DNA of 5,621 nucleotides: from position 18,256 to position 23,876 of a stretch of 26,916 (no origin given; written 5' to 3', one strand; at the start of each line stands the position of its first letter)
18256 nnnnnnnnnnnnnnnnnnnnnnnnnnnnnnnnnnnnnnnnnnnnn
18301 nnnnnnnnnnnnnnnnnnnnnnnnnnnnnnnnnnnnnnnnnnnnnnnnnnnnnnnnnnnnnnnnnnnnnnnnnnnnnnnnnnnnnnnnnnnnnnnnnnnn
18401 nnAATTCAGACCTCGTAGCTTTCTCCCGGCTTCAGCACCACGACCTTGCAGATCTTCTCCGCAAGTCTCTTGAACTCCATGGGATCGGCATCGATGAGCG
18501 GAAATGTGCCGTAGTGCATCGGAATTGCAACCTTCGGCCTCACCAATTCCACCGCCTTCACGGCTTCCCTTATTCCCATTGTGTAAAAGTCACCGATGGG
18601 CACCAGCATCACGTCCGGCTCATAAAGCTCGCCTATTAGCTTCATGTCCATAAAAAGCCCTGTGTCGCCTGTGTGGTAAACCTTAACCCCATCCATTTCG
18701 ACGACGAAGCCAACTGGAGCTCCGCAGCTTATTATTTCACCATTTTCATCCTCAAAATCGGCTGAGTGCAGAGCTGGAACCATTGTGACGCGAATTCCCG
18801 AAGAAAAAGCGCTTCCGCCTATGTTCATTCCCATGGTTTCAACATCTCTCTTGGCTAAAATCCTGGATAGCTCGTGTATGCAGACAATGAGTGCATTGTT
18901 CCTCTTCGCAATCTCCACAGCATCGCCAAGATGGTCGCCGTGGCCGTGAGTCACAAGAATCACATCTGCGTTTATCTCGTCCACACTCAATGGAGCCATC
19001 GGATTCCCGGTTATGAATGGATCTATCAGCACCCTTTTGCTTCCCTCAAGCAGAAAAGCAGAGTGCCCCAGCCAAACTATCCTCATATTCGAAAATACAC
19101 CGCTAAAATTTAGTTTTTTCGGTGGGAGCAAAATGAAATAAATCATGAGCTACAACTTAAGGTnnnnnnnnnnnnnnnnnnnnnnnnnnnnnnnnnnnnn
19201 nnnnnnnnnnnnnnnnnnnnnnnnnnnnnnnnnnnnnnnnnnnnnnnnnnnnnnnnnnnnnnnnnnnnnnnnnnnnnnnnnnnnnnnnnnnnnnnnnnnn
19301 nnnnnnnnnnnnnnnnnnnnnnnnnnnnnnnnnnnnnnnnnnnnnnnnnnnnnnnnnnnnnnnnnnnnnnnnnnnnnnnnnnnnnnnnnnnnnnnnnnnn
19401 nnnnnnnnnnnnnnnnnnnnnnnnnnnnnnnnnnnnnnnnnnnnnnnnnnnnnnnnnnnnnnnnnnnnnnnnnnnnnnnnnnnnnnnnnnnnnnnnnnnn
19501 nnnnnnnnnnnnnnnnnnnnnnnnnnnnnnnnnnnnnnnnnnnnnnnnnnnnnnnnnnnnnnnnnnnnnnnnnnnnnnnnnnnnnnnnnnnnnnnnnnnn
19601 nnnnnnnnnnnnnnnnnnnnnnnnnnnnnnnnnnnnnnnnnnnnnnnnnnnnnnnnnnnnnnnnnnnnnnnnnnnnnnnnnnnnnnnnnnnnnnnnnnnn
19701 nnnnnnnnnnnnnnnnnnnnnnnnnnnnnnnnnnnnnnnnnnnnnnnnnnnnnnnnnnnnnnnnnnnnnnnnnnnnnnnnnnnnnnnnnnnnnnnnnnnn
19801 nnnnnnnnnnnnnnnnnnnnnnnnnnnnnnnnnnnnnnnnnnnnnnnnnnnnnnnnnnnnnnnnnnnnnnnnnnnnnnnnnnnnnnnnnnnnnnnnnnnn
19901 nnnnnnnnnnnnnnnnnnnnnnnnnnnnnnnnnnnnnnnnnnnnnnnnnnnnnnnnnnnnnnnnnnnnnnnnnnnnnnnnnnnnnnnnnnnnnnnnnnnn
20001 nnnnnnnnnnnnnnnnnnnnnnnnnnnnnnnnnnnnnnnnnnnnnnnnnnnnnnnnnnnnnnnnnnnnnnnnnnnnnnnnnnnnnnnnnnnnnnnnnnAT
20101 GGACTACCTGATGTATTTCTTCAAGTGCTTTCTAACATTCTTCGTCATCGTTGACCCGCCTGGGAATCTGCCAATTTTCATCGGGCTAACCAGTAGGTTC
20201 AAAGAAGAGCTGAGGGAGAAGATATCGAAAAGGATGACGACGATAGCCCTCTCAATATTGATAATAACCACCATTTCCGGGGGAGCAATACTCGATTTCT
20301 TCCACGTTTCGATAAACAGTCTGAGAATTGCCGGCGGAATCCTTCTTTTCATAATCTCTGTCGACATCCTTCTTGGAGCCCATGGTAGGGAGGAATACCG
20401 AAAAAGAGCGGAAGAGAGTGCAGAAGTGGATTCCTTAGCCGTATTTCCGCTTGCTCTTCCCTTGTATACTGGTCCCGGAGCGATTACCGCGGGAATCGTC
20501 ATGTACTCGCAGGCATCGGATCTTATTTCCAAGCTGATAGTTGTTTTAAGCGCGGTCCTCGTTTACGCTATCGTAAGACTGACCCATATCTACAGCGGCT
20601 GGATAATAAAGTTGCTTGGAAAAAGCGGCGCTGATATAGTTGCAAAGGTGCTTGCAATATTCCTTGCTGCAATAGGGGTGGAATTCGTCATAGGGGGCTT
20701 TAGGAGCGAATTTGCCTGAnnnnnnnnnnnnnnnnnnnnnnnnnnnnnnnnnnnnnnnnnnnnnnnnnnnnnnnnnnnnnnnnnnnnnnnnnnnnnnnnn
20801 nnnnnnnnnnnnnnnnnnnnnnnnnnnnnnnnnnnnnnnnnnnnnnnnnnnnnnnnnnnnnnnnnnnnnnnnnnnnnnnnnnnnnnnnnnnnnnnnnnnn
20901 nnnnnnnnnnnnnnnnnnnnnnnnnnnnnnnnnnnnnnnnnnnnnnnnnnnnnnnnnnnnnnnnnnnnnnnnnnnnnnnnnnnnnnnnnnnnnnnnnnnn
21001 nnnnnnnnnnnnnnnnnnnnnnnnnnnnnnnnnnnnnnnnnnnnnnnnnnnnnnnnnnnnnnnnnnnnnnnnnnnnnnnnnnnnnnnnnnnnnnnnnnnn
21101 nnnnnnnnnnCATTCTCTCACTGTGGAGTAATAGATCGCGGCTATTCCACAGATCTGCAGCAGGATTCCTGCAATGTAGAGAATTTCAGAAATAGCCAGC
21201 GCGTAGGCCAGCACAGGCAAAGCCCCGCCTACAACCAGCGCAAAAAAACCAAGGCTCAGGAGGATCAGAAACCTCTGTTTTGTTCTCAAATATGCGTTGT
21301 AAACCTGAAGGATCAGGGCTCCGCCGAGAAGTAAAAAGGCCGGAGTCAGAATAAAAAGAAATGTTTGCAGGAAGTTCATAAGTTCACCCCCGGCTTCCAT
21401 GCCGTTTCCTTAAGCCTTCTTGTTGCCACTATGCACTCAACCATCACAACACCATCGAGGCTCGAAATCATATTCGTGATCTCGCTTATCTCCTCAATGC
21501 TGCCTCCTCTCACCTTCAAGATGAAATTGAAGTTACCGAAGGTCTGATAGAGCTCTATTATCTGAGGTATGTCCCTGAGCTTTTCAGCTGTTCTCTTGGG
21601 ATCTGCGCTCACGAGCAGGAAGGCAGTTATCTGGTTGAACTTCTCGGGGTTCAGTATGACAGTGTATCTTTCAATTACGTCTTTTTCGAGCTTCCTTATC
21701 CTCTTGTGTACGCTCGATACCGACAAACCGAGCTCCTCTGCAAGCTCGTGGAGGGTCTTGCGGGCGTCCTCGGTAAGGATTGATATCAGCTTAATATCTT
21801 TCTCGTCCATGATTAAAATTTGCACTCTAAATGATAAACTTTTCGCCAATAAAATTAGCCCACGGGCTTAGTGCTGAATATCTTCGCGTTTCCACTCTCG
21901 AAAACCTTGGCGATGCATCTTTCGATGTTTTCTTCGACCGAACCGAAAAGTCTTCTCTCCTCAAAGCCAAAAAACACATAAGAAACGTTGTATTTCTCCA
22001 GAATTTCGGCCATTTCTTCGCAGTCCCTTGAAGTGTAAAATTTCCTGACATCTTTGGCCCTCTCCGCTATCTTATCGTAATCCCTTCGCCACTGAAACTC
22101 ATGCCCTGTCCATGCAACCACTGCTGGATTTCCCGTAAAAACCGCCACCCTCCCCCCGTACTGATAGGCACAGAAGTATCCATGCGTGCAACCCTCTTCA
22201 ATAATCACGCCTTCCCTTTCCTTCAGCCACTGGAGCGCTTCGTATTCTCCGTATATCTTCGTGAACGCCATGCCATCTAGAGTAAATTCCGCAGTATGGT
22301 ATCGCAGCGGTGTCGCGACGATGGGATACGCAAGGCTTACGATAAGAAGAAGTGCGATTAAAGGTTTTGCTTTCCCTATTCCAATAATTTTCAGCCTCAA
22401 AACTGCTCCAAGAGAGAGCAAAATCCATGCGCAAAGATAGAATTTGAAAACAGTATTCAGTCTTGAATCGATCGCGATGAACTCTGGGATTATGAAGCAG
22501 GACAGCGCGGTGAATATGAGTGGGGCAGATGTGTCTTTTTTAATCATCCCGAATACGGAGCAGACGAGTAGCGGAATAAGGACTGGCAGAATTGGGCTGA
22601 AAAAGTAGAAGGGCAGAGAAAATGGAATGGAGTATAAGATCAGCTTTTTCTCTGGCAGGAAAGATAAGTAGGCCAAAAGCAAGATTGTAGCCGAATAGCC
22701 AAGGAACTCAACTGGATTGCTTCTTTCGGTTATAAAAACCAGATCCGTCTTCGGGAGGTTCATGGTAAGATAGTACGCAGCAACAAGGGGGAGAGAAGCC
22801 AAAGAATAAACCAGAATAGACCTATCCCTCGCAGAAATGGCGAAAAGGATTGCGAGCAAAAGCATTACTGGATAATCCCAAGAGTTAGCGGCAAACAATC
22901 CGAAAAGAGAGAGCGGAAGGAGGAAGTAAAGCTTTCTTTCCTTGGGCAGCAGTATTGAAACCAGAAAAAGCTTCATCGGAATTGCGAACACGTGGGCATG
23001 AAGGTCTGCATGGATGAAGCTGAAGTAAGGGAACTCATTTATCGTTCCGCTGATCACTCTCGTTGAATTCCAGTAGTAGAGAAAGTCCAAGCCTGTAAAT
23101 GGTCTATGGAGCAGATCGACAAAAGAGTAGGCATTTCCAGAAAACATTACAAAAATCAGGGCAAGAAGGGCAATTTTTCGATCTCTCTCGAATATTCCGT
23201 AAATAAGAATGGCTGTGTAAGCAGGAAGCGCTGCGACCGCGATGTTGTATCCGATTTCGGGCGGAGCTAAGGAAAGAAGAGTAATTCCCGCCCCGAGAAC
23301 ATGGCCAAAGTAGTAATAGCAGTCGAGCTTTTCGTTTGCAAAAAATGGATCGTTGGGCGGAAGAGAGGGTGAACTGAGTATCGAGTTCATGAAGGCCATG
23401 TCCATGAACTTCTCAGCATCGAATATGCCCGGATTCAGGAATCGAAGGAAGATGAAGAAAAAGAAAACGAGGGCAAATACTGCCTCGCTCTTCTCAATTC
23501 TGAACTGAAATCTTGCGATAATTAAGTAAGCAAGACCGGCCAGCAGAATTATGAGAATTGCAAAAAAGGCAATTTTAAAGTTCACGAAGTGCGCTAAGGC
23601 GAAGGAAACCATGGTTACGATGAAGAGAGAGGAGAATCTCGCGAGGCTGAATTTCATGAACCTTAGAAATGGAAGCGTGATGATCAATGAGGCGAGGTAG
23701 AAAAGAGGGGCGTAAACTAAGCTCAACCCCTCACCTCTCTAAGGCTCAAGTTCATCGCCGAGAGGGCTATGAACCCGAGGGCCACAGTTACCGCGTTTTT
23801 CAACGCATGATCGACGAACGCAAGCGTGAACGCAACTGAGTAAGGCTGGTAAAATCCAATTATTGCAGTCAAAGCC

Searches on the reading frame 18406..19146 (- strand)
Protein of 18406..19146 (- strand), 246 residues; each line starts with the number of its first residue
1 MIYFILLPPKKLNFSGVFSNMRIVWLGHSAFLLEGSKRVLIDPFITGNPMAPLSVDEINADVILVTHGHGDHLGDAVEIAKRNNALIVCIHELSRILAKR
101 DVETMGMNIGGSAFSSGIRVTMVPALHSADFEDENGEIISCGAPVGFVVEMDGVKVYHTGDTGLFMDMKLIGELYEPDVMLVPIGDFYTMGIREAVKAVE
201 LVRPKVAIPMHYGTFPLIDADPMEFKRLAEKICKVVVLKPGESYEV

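Call 15: search_protein_families(library=pfam, proteins=[window:18406-19146:-], max_evalue=0.001)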
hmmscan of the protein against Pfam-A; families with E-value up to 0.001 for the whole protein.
window:18406-19146:- (246 aa): 3 families
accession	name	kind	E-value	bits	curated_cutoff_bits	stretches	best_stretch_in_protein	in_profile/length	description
PF13483.12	Lactamase_B_3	-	2.6e-29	102.7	24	1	22-211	1-160/160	Beta-lactamase superfamily domain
PF12706.13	Lactamase_B_2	-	3e-28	99.2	27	1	38-212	2-200/200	Beta-lactamase superfamily domain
PF00753.33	Lactamase_B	-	1.4e-16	61.4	22.7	1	25-211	3-196/196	Metallo-beta-lactamase superfamily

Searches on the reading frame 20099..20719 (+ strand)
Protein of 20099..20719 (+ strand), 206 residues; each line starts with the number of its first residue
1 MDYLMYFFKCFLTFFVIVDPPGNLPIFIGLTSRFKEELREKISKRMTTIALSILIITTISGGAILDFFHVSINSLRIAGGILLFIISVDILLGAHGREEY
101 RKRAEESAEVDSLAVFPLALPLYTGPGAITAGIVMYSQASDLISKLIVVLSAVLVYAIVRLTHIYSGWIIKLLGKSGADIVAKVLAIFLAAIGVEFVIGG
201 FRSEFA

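Call 15: search_protein_families(library=pfam, proteins=[window:20099-20719:+], max_evalue=0.001)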
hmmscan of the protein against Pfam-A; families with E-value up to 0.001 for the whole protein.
window:20099-20719:+ (206 aa): 1 family
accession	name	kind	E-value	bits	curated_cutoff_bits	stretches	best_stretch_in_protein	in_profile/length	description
PF01914.23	MarC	-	5.6e-61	205.9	23.9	1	5-203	2-201/203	MarC family integral membrane protein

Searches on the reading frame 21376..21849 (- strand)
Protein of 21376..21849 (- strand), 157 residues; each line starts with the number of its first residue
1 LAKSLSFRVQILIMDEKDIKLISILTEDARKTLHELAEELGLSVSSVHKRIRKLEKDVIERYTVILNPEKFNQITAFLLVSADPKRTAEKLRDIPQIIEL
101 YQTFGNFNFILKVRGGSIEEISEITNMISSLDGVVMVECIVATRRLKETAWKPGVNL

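Call 15: search_protein_families(library=pfam, proteins=[window:21376-21849:-], max_evalue=0.001)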
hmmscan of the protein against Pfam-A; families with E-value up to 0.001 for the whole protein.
window:21376-21849:- (157 aa): 11 families
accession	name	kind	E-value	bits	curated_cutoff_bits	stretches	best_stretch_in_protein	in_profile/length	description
PF13404.12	HTH_AsnC-type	-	2.3e-15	56.5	27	1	14-55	1-42/42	AsnC-type helix-turn-helix domain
PF13412.12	HTH_24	-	1.3e-13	50.8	21.9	1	14-57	1-44/48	Winged helix-turn-helix DNA-binding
PF01037.27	AsnC_trans_reg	-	9.3e-12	45.1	25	1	85-144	12-72/73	Lrp/AsnC ligand binding domain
PF08280.17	HTH_Mga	-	3e-07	30.8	23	1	17-66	6-55/59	M protein trans-acting positive regulator (MGA) HTH domain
PF25212.1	HVO_A0114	-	3.4e-05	24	27.6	1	13-56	19-62/84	HVO_A0114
PF04967.18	HTH_10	-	4.4e-05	23.6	23.1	1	29-60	22-53/53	HTH DNA binding domain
PF08279.18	HTH_11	-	4.5e-05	23.7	25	1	21-58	5-43/55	HTH domain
PF09339.16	HTH_IclR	-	9.8e-05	22.5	22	1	20-55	7-43/52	IclR helix-turn-helix domain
PF12840.13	HTH_20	-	0.00029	21.2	27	1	23-56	11-44/51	Helix-turn-helix domain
PF08281.18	Sigma70_r4_2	-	0.00068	19.7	25.7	0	35-53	31-49/54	Sigma-70, region 4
PF04545.22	Sigma70_r4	-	0.00082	19.3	24.1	0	30-53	20-43/50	Sigma-70, region 4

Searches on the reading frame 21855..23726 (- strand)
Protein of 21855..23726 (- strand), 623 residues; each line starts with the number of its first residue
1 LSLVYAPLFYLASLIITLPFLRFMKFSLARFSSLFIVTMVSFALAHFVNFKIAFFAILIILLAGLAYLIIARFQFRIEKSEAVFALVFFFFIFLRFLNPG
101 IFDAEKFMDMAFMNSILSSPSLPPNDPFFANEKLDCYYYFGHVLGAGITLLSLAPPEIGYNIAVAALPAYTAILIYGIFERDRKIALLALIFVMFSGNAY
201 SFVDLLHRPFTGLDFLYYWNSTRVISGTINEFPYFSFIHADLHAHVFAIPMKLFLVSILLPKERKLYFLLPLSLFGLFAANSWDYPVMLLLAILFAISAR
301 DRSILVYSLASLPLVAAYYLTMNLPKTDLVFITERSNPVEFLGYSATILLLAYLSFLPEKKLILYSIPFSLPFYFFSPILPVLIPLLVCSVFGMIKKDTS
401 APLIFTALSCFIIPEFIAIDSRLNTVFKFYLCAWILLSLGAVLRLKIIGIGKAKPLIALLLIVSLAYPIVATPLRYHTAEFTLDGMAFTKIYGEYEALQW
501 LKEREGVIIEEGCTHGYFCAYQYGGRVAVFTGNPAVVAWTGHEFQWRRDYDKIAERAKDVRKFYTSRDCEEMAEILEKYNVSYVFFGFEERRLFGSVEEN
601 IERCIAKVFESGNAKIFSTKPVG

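Call 15: search_protein_families(library=pfam, proteins=[window:21855-23726:-], max_evalue=0.001)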
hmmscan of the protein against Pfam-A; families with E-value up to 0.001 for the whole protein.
window:21855-23726:- (623 aa): 1 family
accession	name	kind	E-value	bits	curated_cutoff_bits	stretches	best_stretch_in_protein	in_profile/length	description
PF10060.15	DUF2298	-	1.1e-66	226.3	27.8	1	37-437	2-488/488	Uncharacterized membrane protein (DUF2298)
